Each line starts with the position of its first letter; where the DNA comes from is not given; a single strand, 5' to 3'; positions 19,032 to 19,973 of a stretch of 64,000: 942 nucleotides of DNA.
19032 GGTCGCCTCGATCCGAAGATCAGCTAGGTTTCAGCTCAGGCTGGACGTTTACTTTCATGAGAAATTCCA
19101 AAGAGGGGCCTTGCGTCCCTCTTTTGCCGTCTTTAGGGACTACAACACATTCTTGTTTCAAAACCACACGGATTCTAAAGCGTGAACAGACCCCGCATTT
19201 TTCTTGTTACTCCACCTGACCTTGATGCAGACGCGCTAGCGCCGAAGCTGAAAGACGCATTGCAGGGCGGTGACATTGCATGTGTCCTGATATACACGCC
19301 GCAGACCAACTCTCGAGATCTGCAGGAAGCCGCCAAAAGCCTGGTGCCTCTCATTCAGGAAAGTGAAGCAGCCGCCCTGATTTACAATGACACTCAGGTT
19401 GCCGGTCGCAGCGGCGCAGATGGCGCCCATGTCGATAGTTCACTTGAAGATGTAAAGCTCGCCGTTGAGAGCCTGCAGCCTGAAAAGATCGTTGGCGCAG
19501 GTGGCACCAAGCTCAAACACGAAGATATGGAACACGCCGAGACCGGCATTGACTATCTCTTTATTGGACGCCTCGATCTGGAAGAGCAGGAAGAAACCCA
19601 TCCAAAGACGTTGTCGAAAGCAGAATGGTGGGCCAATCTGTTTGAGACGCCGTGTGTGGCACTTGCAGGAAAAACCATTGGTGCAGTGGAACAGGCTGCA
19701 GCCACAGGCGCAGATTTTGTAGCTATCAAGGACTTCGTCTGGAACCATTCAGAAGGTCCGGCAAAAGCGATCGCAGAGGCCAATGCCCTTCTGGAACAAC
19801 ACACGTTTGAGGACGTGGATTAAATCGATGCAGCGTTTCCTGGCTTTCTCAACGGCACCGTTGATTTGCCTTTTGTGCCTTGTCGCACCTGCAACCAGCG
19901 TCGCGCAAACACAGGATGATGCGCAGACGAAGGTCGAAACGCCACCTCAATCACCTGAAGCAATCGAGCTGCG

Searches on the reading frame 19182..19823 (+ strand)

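Call 46: search_protein_families(library=pfam, proteins=[window:19182-19823:+], max_evalue=0.0001)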
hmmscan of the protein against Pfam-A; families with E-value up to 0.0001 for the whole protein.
window:19182-19823:+ (213 aa): 1 family
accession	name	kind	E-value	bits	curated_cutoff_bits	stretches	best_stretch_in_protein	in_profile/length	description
PF02581.23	TMP-TENI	-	2.8e-28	98.9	27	1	7-182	2-176/180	Thiamine monophosphate synthase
